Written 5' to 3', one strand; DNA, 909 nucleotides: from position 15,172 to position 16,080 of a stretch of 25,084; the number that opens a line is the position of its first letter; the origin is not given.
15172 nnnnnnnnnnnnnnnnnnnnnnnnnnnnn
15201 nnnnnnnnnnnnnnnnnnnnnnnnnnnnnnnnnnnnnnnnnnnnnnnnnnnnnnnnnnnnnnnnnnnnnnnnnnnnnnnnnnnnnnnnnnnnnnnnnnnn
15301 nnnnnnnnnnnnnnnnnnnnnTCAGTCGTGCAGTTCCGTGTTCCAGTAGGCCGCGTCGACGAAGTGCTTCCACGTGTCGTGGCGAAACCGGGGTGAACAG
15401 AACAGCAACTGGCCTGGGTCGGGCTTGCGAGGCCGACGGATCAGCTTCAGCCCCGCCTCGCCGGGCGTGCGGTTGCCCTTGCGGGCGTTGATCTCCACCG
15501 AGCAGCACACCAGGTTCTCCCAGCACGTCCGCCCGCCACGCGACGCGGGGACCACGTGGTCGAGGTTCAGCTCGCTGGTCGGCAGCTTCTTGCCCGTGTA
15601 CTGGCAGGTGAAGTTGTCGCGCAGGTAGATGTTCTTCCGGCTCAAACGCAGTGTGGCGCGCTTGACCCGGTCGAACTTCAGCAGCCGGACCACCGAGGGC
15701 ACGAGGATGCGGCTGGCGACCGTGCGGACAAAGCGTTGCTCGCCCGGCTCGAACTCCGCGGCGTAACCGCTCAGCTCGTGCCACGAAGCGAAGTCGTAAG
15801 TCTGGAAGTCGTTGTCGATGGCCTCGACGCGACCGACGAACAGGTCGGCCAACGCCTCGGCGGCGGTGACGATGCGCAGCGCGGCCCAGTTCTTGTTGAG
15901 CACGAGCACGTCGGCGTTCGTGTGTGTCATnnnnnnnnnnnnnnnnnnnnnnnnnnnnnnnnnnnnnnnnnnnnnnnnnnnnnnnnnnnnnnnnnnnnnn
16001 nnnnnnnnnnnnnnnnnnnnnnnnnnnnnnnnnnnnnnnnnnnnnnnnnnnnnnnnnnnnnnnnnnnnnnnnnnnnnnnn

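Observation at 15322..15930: HNH endonuclease gene between tRNA-Ala and tRNA-Pro with its own strong RBS and terminator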

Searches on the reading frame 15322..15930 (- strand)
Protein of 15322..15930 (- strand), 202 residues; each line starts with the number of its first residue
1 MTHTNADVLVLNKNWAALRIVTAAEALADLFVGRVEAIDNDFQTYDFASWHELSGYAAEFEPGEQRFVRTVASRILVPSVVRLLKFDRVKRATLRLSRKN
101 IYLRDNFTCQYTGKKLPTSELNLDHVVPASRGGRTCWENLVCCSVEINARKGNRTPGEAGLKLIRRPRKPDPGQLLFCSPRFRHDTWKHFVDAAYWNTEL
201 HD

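Call 6: search_protein_families(library=pfam, proteins=[window:15322-15930:-], max_evalue=0.01)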
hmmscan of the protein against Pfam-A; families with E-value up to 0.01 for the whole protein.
window:15322-15930:- (202 aa): 3 families
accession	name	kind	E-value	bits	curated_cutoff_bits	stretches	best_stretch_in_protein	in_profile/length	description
PF14279.12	HNH_5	-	3.3e-09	37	27.5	1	109-158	1-50/56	HNH endonuclease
PF13395.12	HNH_4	-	3.5e-09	36.9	22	1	109-156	1-53/54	HNH endonuclease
PF01844.29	HNH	-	0.00018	22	21.4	1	109-141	1-34/47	HNH endonuclease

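Call 9: find_homologous_proteins(query=window:15322-15930:-)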
Query window:15322-15930:- (202 aa): 1206 proteins with E <= 0.001 among 1583 candidates; the best 120 are listed.
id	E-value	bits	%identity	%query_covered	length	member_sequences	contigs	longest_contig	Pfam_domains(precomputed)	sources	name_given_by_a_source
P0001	1.4e-135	468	100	100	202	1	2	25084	PF13395.13,PF14279.13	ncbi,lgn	-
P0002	9.7e-108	377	81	98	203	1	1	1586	PF13395.13,PF14279.13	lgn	-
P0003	2.2e-106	372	80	98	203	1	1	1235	PF13395.13,PF14279.13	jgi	-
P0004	5.0e-106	371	80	98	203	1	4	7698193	PF13395.13,PF14279.13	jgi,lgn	-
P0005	8.8e-106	370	79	97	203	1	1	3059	PF13395.13,PF01844.30,PF14279.13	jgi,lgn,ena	-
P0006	5.0e-105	368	77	100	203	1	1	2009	PF13395.13,PF01844.30,PF14279.13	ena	-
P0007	6.2e-105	368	78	98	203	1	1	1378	PF13395.13,PF01844.30,PF14279.13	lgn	-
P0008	8.5e-104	364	78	97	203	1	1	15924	PF13395.13,PF01844.30,PF14279.13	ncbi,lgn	-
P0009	2.5e-103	362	78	98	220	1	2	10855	PF13395.13,PF01844.30,PF14279.13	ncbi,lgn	-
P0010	1.0e-102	360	77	100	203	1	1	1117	PF13395.13,PF01844.30,PF14279.13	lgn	-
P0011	4.1e-102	358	77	97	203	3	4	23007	PF13395.13,PF01844.30,PF14279.13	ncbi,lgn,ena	-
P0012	1.3e-101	357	74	97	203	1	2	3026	PF13395.13,PF01844.30,PF14279.13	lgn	-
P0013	5.1e-101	355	76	98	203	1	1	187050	PF13395.13,PF01844.30,PF14279.13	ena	-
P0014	5.1e-101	355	74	98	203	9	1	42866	PF13395.13,PF01844.30,PF14279.13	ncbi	ncbi:MAG: HNH endonuclease [Planctomycetota bacterium]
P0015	8.2e-101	354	77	97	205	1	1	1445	PF13395.13,PF01844.30,PF14279.13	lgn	-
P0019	6.5e-100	351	75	98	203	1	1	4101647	PF13395.13,PF01844.30,PF14279.13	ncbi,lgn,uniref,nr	ncbi:HNH endonuclease [Algisphaera agarilytica]|uniref:5-methylcytosine-specific restriction endonuc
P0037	2.3e-98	346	75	97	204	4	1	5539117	PF13395.13,PF01844.30,PF14279.13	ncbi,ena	-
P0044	8.9e-97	341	73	98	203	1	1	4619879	PF13395.13,PF01844.30,PF14279.13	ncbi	ncbi:HNH endonuclease [Phycisphaeraceae bacterium D3-23]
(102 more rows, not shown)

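Call 11: find_encoding_contigs(protein=P0019, flank=10000, max_places=2)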
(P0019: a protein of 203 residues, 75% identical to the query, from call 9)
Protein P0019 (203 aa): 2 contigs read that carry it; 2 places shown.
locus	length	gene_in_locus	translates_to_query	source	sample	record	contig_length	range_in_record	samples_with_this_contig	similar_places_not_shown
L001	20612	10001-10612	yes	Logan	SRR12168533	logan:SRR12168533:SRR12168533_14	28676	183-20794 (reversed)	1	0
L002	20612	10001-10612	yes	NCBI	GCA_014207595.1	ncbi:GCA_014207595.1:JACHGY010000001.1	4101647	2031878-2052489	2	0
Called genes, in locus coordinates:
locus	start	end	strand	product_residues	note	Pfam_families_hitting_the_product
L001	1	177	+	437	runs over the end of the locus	PF21687:T2SSK_1st, PF03934:T2SSK (faint), PF12836:HHH_3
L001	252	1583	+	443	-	-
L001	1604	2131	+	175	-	-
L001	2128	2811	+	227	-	-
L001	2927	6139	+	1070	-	PF21305:type_II_gspD_N0 (weak), PF03958:Secretin_N, PF00263:Secretin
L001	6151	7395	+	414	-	PF26549:Tricorn_N (faint), PF07676:PD40 (faint)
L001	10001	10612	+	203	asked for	PF01844:HNH (weak), PF13395:HNH_4, PF14279:HNH_5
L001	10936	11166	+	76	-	-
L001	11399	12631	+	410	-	PF01139:RtcB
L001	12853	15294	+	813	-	PF18206:Porphyrn_cat_1, PF18040:BPA_C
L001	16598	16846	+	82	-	PF12728:HTH_17 (faint), PF00376:MerR, PF13411:MerR_1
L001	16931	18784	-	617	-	PF02554:CstA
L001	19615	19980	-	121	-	-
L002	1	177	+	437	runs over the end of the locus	PF21687:T2SSK_1st, PF03934:T2SSK (faint), PF12836:HHH_3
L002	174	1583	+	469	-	-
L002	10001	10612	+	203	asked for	PF01844:HNH (weak), PF13395:HNH_4, PF14279:HNH_5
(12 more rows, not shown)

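Call 12: find_encoding_contigs(protein=P0044, flank=10000, max_places=2)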
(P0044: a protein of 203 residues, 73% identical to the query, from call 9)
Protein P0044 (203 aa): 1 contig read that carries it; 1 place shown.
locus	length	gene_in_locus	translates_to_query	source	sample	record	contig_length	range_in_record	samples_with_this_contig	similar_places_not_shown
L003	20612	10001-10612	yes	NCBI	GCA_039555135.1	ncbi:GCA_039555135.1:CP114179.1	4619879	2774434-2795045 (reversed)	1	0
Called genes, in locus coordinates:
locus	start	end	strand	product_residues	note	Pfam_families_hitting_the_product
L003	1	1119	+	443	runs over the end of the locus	PF13385:Laminin_G_3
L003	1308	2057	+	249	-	PF01012:ETF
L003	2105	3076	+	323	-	PF01012:ETF, PF00766:ETF_alpha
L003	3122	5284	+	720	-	PF02665:Nitrate_red_gam (weak), PF00037:Fer4 (faint), PF12797:Fer4_2 (faint), PF13183:Fer4_8, PF13187:Fer4_9 (weak), PF13237:Fer4_10, PF13534:Fer4_17 (weak), PF02754:CCG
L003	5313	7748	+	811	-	PF01266:DAO, PF07992:Pyr_redox_2 (faint), PF16350:FAO_M, PF01571:GCV_T, PF08669:GCV_T_C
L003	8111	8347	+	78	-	-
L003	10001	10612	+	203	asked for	PF01844:HNH (weak), PF13395:HNH_4, PF14279:HNH_5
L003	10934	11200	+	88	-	-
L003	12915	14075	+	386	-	PF01145:Band_7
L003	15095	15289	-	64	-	-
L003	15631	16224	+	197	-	-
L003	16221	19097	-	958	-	PF13472:Lipase_GDSL_2, PF23500:DUF7133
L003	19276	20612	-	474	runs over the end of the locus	PF07586:HXXSHH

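Call 13: find_encoding_contigs(protein=P0001, flank=10000, max_places=3)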
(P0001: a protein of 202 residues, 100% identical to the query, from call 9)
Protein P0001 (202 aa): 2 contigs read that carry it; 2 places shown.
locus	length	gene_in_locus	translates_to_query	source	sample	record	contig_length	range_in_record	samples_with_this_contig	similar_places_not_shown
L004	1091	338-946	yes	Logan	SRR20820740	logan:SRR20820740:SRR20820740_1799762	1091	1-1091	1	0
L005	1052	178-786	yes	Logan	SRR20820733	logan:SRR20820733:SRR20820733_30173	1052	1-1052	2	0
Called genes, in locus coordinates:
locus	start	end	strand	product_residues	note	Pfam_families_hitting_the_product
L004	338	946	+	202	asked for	PF13395:HNH_4, PF14279:HNH_5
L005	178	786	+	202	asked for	PF13395:HNH_4, PF14279:HNH_5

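Call 19: find_related_loci(query=A2, collection=genome_contigs, flank=8000)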
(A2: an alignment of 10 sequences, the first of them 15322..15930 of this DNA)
Query A2 (202 aa) in genome_contigs; peptide patterns used: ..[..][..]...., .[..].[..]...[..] (x = any residue, [..] = any of these).
600 stretches matched a pattern (row limit reached: there are more); 586 encode a relative of the query (tblastn E <= 1e-3); the best 80 are kept; 80 distinct loci.
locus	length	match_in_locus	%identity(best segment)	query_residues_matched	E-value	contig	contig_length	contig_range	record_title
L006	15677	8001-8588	74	7-202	4e-103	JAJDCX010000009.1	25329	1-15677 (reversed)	MAG: Phycisphaeraceae bacterium isolate OFTM41 OFTM41_8, whole genome shotgun sequence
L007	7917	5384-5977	71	5-202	6e-103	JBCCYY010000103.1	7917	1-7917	MAG: Planctomycetota bacterium isolate P01_F01_bin.22 k141_3232908_length_7917_cov_26.2760, whole genome shotgun sequenc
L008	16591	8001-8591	74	7-202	3e-101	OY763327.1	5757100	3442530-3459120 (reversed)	MAG: Phycisphaeraceae bacterium isolate 55aab3a5-de4e-4c55-acd5-ede7382e386b genome assembly, chromosome: 1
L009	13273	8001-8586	69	7-202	2e-76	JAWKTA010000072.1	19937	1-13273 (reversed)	MAG: Phycisphaerales bacterium isolate ABC1.27 ABC1.27.fa-72, whole genome shotgun sequence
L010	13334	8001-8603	50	8-202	3e-60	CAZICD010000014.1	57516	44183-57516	MAG TPA_asm: uncultured Spirochaetaceae bacterium isolate SRP332253_co1_186 genome assembly, contig: NODE_561_length_575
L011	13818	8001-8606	48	6-202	2e-57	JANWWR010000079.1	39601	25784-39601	MAG: Gemmatales bacterium isolate SKYG27 k141_72229, whole genome shotgun sequence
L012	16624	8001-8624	47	2-202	5e-57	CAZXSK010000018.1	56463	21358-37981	MAG TPA_asm: uncultured Planctomycetaceae bacterium isolate binchicken_co15_134 genome assembly, contig: NODE_139_length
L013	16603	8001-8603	48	5-200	3e-56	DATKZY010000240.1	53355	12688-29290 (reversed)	MAG TPA_asm: Planctomycetota bacterium isolate SMAG_U14257 k141_3161340, whole genome shotgun sequence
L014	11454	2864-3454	48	8-200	1e-55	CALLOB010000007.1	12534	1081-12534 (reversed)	MAG: uncultured Phycisphaerae bacterium isolate R1_Bin_METABAT__114_1 genome assembly, contig: c_000001664102, whole gen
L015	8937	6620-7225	44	5-202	8e-55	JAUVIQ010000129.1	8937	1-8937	MAG: Planctomycetales bacterium isolate CSMAG_432 CSMAG_432_k127_5221251_length_8937_cov_14.0000, whole genome shotgun s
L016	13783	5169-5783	46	5-200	8e-55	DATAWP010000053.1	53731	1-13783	MAG TPA_asm: Tepidisphaeraceae bacterium isolate SMAG_U5628 k141_52011, whole genome shotgun sequence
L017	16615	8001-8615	44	5-200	1e-54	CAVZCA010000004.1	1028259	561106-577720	MAG: uncultured Phycisphaerales bacterium isolate MFD00964.bin.2.8 genome assembly, contig: contig_59225, whole genome s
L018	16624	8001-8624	47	2-200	2e-54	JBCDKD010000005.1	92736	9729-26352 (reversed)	MAG: Planctomycetota bacterium isolate P01_H01_bin.50 k141_3299747_length_92736_cov_22.8550, whole genome shotgun sequen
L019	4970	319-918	45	5-200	3e-54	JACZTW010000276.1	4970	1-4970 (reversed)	MAG: Planctomycetota bacterium isolate B14T1B10 B14T1B10_NODE14184, whole genome shotgun sequence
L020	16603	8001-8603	49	8-202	6e-54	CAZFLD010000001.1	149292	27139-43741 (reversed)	MAG TPA_asm: uncultured Spirochaetales bacterium isolate SRP141376_co3_407 genome assembly, contig: NODE_130_length_1492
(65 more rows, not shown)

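Call 25: search_solved_structures(query=A3, max_evalue=1, show_alignments=2)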
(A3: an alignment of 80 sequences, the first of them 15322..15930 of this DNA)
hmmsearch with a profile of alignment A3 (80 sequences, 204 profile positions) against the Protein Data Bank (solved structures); distinct sequences matched with E-value up to 1: 46.
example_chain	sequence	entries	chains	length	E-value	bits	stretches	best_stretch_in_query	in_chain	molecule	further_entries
9k30_A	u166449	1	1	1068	3.3e-14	56.1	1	108-186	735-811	TbaIscB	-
4h9d_A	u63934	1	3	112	1.1e-12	51.1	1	107-159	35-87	HNH endonuclease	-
8zq9_B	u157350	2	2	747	1e-11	48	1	98-163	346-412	a protein | HNH nuclease domain-containing protein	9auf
8w2z_A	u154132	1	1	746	1e-11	48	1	98-163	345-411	HNH nuclease domain-containing protein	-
8w2s_A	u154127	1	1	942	1.4e-11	47.5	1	98-163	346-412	HNH nuclease domain-containing protein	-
9k32_A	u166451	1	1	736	2.1e-11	46.9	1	108-162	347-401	HNH nuclease domain-containing protein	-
9k31_A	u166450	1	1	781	3.8e-11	46.1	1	107-167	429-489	YnpsCas9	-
9lgi_A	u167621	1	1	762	8.2e-11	45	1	98-162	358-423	HNH nuclease domain-containing protein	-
8zdr_C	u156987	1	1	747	4.7e-10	42.5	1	98-163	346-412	a protein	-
8d2k_A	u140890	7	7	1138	8.7e-09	38.4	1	106-155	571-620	CRISPR-associated endonuclease, Csn1 family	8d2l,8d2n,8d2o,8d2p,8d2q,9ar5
4ogc_A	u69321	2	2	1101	8.4e-05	25.4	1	107-154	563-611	HNH endonuclease domain protein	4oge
8f43_A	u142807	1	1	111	0.00079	22.2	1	121-159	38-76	CRISPR-associated endonuclease Cas9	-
10vb_A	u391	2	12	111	0.0017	21.1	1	121-159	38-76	CRISPR-associated endonuclease Cas9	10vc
9wn6_B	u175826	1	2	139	0.0024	20.6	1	101-159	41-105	CRISPR-associated endonuclease Cas9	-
6jhw_B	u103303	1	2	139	0.0024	20.6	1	101-159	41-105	CRISPR-associated endonuclease Cas9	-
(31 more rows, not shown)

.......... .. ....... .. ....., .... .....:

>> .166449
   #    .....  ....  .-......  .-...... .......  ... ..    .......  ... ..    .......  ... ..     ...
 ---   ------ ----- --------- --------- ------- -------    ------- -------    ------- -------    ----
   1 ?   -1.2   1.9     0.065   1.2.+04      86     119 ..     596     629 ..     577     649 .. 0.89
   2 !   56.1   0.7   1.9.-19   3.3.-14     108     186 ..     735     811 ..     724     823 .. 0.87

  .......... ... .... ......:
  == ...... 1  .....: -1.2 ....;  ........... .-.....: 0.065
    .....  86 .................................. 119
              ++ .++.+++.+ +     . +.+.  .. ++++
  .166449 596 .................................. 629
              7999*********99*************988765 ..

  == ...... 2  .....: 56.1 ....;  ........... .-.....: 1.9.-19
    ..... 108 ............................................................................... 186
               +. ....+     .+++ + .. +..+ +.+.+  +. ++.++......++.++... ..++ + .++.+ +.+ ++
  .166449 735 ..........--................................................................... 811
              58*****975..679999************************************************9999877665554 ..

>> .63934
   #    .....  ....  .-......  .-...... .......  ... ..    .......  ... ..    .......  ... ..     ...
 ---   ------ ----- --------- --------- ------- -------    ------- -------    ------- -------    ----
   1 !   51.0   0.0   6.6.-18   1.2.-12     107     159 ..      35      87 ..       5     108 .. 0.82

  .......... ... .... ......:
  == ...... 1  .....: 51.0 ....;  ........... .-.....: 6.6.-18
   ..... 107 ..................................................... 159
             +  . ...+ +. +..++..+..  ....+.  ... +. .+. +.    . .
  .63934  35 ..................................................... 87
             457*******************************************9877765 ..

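Call 33: predict_structure(alignment_id=A3)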
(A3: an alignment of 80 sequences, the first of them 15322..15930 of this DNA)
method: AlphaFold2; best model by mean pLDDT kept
length: 202 residues; sequences in the alignment: 80
mean_pLDDT: 85.2   pTM: 0.63
mean pLDDT of the five models: 85.2, 84.4, 83.4, 81.9, 81.5
residues with pLDDT >= 90: 113; 70-90: 55; 50-70: 25; < 50: 9
segments of 3 or more residues with pLDDT < 50: 194-202
pLDDT, mean of each block of 10 residues (from residue 1): 82 85 93 93 94 88 78 89 74 80 93 95 96 96 97 96 94 69 72 49 43
secondary structure, 60 per line:
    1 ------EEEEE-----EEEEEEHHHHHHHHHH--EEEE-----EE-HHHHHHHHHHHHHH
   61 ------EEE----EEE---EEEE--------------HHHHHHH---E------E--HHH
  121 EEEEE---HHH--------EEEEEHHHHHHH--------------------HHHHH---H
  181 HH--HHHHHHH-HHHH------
elements in order: E7-11 E17-22 H23-32 E35-38 H47-60 E67-69 E74-76 E80-83 H98-104 E121-125 E140-144 H145-151 H172-176 H185-191 H193-196

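Call 34: search_dna_similar(query=window:15322-15930:-, collection=phages, mode=protein, max_evalue=0.001)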
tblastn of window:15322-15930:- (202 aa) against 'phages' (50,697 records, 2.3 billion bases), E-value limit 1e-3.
Records with a match: 137; places in all: 137; records where one place covers at least 80% of the query: 28.
Best place of each record, by identity: <60% 137.
By first word of the organism name: Gordonia 24; Pseudomonas 18; Vibrio 18; Synechococcus 11; Rhizobium 10; Prochlorococcus 8; Microbacterium 7; Mycobacterium 6; Cyanophage 5; Arthrobacter 4; and 18 more.
By host as written in the record: - 33; Gordonia terrae 3612 18; Mycobacterium smegmatis mc2 155 6; Pseudomonas aeruginosa PAO1 5; Pseudomonas aeruginosa PA14 5; Pseudomonas aeruginosa 3; Parasynechococcus marenigrum WH 8102 3; Rhizobium phaseoli INC1-2 2; and 43 more.
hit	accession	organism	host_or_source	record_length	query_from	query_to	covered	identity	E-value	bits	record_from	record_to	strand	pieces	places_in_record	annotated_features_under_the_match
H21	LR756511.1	uncultured phage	metagenomic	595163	4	202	99%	33.8%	5e-24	104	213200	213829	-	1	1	record has no annotation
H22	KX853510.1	Virus Rctr197k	enrichment culture DAMO/AAA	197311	7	202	97%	33.7%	6e-23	101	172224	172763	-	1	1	HNH endonuclease-like protein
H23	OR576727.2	Myxococcus phage Mx1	Myxococcus sp.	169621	7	197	95%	31.3%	1e-22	100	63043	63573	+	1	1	HNH endonuclease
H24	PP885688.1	Tunturiibacter phage Tunturi_5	Tunturiibacter psychrotolerans X4BP1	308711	8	168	80%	34.8%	3e-20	93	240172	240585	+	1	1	HNH endonuclease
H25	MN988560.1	Rhizobium phage RHph_TM21B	R. phaseoli INC 1-2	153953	66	200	67%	39.3%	2e-21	97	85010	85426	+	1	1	HNH endonuclease protein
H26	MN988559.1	Rhizobium phage RHph_TM39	R. phaseoli S20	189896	66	200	67%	39.3%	2e-21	97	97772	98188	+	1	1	HNH endonuclease protein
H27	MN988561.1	Rhizobium phage RHph_TM61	R. etli NXC12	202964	66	200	67%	39.3%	2e-21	97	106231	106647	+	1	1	HNH endonuclease protein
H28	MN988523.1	Rhizobium phage RHph_TM2_3B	Rhizobium phaseoli T2_3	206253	66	200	67%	39.3%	2e-21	97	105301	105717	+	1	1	HNH endonuclease protein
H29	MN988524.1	Rhizobium phage RHph_TM3_3_6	Rhizobium phaseoli T3_6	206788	66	200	67%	39.3%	2e-21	97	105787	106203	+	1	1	HNH endonuclease protein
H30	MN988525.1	Rhizobium phage RHph_Y65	Rhizobium phaseoli INC1-2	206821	66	200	67%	39.3%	2e-21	97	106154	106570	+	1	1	HNH endonuclease protein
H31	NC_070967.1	Rhizobium phage RHph_Y65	Rhizobium phaseoli INC1-2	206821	66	200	67%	39.3%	2e-21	97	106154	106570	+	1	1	HNH endonuclease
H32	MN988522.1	Rhizobium phage RHph_TM40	Rhizobium leg. CIAT894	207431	66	200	67%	39.3%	2e-21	97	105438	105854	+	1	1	HNH endonuclease protein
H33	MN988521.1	Rhizobium phage RHph_TM30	Rhizobium sp. N941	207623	66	200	67%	39.3%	2e-21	97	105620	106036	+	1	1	HNH endonuclease protein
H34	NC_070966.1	Rhizobium phage RHph_TM30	Rhizobium sp. N941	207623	66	200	67%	39.3%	2e-21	97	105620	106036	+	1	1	HNH endonuclease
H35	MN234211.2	Arthrobacter phage Mimi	Arthrobacter globiformis NRRL B-2979 SEA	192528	8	170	81%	32.1%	1e-14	77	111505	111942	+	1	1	169: HNH endonuclease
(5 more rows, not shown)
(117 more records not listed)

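Call 35: find_related_loci(query=A2, collection=viral_contigs, flank=8000)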
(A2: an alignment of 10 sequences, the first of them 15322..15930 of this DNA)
Query A2 (202 aa) in viral_contigs; peptide patterns used: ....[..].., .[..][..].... (x = any residue, [..] = any of these).
600 stretches matched a pattern (row limit reached: there are more); 515 encode a relative of the query (tblastn E <= 1e-3); the best 80 are kept; 80 distinct loci.
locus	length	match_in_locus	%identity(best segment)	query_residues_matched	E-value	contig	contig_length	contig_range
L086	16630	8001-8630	39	1-201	7e-49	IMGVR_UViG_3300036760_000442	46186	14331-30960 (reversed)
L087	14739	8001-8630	38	1-202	2e-47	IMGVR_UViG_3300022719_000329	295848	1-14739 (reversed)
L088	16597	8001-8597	41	8-200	1e-47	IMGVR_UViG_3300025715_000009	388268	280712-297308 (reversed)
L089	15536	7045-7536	44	1-170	1e-43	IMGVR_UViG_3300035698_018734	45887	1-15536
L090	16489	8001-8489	40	2-170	7e-43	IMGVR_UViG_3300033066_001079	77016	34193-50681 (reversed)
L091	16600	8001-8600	37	1-200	5e-43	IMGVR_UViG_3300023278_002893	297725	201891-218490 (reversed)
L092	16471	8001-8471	40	9-170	3e-42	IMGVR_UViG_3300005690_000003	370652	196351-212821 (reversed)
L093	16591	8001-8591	37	5-202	2e-42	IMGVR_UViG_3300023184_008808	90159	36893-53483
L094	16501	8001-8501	40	1-170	2e-41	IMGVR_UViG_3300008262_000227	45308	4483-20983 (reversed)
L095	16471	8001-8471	39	9-170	2e-41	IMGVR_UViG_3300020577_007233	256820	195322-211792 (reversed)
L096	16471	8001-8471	41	9-170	2e-41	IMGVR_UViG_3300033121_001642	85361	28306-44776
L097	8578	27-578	44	1-191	2e-41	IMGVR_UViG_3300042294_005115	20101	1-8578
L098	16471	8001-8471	40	9-170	9e-41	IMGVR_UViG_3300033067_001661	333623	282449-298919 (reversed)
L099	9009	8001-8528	44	8-191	3e-40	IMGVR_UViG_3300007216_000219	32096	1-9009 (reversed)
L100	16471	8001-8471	40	9-170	3e-40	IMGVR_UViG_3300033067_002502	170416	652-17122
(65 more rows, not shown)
